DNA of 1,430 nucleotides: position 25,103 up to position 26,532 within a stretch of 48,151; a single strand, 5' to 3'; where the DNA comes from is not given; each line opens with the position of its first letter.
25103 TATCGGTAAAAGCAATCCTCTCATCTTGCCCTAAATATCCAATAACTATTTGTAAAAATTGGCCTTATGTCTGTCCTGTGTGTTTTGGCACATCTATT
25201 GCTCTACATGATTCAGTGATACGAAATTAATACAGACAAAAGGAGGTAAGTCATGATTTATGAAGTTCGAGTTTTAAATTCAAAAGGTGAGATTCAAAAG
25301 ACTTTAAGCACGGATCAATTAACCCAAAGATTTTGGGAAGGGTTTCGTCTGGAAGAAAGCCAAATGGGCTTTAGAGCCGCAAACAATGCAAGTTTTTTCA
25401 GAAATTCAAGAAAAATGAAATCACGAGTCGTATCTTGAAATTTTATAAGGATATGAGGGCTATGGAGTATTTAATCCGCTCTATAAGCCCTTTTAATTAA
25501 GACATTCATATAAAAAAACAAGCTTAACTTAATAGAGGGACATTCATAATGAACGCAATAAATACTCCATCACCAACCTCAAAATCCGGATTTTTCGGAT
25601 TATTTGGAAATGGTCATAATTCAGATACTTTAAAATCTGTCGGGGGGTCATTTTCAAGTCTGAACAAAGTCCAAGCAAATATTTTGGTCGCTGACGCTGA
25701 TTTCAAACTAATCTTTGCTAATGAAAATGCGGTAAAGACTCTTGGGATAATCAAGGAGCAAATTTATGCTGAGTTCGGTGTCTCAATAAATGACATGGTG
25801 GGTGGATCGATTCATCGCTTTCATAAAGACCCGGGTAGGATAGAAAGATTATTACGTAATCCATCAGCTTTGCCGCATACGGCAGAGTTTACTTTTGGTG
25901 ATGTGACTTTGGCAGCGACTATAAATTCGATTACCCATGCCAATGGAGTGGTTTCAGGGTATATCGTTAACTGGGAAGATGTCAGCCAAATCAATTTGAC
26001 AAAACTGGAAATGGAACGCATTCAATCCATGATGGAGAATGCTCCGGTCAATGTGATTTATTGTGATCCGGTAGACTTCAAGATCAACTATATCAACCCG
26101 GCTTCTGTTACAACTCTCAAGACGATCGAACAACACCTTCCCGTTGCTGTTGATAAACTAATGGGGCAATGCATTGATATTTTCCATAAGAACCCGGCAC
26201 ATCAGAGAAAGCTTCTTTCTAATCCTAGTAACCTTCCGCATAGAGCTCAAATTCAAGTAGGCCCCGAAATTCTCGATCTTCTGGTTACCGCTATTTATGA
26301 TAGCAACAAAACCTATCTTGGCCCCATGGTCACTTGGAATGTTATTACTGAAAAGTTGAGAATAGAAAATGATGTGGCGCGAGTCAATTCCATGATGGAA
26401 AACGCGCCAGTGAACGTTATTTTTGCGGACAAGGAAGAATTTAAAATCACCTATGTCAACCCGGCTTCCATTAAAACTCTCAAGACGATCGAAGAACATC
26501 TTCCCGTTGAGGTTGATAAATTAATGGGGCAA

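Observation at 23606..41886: Sigma-54-gated cluster combining a chemosensory arm, an HD-GYP output and four kinases, with four different putative O2/NO/CO-sensing module types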

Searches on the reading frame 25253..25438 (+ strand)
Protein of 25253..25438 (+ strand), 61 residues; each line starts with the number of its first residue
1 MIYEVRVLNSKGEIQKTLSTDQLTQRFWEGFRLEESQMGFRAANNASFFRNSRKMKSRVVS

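Call 3: search_protein_families(library=pfam, proteins=[window:25253-25438:+], max_evalue=0.01)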
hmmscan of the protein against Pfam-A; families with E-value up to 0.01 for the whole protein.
window:25253-25438:+ (61 aa): 0 families

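Call 53: find_homologous_proteins(query=window:25253-25438:+, max_evalue=0.001)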
Query window:25253-25438:+ (61 aa): 4 proteins with E <= 0.001 among 4 candidates.
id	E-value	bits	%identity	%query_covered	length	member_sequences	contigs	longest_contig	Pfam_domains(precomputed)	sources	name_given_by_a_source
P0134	9.0e-32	124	100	100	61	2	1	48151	-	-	-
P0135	1.9e-27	110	87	100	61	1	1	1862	-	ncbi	-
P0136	2.3e-25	104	80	100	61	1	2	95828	-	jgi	-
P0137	1.8e-24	101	81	100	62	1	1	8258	-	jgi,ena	-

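Call 72: predict_structure(alignment_id=A3)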
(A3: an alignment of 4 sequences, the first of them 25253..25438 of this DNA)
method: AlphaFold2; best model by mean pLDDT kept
length: 61 residues; sequences in the alignment: 4
mean_pLDDT: 68.6   pTM: 0.33
mean pLDDT of the five models: 68.6, 65.6, 63.3, 63.0, 62.9
residues with pLDDT >= 90: 2; 70-90: 25; 50-70: 33; < 50: 1
segments of 3 or more residues with pLDDT < 50: none
pLDDT, mean of each block of 10 residues (from residue 1): 76 85 76 60 60 56 45
secondary structure, 60 per line:
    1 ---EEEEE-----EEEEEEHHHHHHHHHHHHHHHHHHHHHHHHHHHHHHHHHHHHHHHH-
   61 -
elements in order: E4-8 E14-19 H20-59

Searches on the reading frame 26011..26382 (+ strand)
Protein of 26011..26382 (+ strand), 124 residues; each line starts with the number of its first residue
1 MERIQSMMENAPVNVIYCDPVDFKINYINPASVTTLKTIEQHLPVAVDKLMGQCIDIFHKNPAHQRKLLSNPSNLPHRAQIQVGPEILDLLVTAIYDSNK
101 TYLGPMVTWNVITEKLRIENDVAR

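Call 24: search_solved_structures(query=window:26011-26382:+, max_evalue=0.01, show_alignments=3)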
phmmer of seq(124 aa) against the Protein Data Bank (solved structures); distinct sequences matched with E-value up to 0.01: 3.
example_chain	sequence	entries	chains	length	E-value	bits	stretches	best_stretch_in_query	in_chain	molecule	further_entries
6ceq_A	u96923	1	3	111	5.1e-15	59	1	11-107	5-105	Methyl-accepting chemotaxis protein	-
3vol_A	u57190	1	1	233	9e-15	58.2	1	1-123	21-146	Aerotaxis transducer Aer2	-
4hi4_A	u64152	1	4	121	1.3e-13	54.4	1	1-114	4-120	Aerotaxis transducer Aer2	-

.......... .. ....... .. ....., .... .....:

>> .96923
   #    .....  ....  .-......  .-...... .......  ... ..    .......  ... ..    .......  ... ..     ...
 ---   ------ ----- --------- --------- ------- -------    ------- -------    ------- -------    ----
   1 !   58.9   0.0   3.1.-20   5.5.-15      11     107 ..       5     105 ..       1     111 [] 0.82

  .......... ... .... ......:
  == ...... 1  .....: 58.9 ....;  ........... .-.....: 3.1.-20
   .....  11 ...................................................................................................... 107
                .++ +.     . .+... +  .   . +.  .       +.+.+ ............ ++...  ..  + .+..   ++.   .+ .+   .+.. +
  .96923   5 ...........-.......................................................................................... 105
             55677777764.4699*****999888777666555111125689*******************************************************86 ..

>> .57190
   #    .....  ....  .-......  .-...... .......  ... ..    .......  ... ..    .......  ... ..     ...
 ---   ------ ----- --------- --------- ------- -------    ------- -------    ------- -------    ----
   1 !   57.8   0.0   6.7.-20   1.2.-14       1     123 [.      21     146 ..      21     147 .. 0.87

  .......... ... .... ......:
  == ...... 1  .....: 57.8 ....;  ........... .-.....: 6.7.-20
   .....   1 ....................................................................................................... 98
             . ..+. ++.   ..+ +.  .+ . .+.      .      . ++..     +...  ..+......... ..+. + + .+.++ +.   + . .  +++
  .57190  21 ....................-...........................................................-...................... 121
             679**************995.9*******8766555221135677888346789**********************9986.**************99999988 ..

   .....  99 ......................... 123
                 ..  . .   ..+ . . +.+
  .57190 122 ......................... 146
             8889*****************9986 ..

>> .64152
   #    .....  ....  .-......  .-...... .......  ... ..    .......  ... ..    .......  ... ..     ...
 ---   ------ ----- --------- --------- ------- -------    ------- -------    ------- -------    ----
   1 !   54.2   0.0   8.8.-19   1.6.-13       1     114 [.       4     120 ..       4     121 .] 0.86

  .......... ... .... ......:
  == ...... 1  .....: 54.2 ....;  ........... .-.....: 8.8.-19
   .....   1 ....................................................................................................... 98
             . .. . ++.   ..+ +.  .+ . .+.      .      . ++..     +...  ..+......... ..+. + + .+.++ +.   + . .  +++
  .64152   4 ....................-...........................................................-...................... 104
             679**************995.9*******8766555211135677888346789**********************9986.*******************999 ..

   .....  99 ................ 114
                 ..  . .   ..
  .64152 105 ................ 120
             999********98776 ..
